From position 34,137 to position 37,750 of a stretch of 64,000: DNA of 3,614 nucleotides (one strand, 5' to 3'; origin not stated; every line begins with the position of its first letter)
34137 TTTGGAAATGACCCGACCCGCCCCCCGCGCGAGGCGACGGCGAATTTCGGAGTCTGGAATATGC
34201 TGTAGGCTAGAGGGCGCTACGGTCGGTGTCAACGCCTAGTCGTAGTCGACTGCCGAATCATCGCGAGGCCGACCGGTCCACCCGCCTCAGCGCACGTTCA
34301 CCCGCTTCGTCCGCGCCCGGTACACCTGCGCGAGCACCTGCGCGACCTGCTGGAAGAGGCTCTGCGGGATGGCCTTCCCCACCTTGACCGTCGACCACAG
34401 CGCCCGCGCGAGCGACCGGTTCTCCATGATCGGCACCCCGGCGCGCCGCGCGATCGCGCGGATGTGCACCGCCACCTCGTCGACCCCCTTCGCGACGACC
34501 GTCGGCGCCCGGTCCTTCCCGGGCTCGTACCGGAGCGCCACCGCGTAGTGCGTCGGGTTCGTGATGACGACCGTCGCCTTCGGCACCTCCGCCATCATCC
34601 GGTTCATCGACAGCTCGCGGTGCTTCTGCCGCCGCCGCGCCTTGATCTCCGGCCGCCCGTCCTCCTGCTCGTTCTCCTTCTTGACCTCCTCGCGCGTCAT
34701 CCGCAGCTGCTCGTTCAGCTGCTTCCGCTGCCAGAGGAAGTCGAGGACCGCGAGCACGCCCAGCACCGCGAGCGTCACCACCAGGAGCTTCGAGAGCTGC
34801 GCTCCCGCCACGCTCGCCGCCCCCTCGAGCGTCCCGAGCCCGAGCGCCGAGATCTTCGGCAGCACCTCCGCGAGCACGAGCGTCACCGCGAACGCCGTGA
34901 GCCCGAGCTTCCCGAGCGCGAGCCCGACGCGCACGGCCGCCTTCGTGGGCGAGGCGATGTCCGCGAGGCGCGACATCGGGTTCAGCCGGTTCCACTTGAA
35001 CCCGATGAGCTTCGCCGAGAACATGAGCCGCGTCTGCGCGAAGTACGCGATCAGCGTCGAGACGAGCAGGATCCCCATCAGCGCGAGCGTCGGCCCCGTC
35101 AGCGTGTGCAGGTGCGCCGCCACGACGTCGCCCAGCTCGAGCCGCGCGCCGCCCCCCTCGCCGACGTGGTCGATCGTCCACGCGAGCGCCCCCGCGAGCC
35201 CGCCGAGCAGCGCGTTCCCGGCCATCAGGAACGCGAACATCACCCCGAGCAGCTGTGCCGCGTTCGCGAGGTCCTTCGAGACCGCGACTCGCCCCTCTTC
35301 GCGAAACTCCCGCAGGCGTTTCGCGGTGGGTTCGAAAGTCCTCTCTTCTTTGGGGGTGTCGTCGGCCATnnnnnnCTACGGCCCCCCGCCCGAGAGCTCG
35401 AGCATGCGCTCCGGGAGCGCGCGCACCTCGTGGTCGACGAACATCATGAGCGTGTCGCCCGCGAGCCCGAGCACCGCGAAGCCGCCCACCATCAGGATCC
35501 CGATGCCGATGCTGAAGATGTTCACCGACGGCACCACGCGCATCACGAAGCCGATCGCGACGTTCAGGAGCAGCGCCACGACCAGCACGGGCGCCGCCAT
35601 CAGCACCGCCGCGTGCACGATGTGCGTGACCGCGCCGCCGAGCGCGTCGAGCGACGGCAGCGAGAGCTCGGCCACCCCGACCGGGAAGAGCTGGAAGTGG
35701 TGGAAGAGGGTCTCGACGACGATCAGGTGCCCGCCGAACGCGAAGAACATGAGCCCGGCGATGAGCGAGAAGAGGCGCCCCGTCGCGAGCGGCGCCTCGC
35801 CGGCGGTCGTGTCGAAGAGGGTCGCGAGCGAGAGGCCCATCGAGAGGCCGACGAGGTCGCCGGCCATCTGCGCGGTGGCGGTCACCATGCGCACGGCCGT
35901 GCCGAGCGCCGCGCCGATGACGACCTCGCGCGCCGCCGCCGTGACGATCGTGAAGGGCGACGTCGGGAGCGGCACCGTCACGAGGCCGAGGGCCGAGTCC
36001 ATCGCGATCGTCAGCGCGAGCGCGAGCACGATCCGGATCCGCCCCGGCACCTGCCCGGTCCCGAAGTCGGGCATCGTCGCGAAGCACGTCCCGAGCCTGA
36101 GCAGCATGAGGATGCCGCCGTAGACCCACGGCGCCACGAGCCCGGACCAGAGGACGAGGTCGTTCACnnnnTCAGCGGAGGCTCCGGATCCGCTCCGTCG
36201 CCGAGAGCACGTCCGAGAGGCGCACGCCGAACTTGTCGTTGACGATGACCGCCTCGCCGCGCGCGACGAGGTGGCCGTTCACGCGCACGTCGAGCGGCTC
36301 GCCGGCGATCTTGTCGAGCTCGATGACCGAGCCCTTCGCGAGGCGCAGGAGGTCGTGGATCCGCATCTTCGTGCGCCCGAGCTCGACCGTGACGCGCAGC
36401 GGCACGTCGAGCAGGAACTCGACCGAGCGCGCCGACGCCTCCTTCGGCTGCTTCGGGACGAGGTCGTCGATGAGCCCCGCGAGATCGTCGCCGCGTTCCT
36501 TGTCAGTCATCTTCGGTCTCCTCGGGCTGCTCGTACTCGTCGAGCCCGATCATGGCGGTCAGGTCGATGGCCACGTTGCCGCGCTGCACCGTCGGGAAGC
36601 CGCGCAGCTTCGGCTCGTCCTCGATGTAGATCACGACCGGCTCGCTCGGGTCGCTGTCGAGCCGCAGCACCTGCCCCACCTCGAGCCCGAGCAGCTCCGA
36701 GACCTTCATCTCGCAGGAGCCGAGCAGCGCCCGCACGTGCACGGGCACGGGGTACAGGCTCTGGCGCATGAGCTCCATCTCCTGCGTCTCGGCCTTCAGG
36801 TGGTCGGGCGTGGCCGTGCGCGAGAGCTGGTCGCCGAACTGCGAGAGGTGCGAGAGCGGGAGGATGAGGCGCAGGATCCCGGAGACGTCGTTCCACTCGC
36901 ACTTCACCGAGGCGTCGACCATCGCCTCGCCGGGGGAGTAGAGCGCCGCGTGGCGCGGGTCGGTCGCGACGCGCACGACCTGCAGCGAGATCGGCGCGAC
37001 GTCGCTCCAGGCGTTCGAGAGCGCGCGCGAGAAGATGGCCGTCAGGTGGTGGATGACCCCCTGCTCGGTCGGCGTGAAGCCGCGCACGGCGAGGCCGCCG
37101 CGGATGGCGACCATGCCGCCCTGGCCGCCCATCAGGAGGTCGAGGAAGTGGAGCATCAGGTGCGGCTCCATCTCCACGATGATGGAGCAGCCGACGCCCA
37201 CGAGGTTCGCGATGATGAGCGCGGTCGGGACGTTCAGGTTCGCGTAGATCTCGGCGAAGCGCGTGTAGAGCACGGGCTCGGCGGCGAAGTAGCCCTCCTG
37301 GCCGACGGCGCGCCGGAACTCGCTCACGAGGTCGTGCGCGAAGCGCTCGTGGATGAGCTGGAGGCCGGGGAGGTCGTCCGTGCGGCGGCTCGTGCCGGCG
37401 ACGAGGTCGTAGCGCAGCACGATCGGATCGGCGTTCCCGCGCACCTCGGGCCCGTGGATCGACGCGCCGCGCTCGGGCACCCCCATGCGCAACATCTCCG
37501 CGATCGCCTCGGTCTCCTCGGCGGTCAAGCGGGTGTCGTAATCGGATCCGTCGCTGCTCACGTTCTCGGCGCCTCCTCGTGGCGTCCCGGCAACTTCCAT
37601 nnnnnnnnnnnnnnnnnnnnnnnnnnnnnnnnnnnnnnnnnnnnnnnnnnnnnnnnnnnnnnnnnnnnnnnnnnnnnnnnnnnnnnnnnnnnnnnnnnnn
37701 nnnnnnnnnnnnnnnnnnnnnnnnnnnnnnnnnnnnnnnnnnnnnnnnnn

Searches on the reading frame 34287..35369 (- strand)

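Call 8: search_protein_families(library=pfam, proteins=[window:34287-35369:-], max_evalue=0.01)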
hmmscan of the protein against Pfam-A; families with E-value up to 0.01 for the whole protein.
window:34287-35369:- (360 aa): 1 family
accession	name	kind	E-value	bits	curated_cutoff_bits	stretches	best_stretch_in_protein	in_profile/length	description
PF01312.24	Bac_export_2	-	5.8e-105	351.7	24.4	1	8-349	1-335/335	FlhB HrpN YscU SpaS Family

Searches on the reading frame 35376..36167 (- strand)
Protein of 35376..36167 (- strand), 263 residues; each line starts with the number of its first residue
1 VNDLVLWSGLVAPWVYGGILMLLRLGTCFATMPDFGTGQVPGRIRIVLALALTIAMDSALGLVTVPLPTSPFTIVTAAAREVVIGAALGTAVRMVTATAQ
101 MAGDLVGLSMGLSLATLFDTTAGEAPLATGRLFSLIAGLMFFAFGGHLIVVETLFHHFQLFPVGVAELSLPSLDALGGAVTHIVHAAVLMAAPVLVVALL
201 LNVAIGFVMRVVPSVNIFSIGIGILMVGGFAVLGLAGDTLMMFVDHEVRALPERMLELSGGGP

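Call 8: search_protein_families(library=pfam, proteins=[window:35376-36167:-], max_evalue=0.01)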
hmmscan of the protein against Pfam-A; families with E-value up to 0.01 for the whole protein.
window:35376-36167:- (263 aa): 1 family
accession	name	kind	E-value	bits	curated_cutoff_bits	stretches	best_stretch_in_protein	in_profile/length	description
PF01311.25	Bac_export_1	-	2.8e-49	168.2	27.8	1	19-249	5-228/230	Bacterial export proteins, family 1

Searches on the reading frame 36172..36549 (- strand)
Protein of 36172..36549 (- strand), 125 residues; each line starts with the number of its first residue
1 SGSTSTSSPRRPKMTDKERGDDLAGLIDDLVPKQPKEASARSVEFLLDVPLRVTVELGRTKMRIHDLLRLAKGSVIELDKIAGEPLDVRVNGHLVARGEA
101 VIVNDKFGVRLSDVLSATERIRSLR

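Call 8: search_protein_families(library=pfam, proteins=[window:36172-36549:-], max_evalue=0.01)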
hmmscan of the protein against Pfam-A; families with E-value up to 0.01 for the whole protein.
window:36172-36549:- (125 aa): 1 family
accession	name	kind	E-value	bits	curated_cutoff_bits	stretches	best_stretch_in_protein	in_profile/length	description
PF01052.25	FliMN_C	-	7e-26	90.4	23.8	1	46-115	3-72/73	Type III flagellar switch regulator (C-ring) FliN C-term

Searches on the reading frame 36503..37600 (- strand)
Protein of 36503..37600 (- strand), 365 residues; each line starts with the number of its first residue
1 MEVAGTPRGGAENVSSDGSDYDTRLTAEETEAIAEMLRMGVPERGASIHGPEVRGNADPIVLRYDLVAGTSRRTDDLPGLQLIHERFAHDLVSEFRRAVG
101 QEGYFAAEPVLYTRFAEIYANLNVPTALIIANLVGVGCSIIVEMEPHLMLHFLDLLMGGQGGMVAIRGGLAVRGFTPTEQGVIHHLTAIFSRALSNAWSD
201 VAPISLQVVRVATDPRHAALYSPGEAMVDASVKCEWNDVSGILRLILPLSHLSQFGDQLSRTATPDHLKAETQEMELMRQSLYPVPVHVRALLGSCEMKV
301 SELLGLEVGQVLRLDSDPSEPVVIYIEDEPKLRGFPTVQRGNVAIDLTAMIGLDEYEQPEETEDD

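Call 9: search_protein_families(library=pfam, proteins=[window:36503-37600:-], max_evalue=0.01)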
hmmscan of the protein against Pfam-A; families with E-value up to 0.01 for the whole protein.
window:36503-37600:- (365 aa): 2 families
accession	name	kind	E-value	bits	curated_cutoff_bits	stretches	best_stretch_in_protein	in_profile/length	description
PF02154.20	FliM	-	6.8e-23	82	27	1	74-252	11-185/192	Flagellar motor switch protein FliM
PF01052.25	FliMN_C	-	1.6e-17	63.6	23.8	1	282-351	3-72/73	Type III flagellar switch regulator (C-ring) FliN C-term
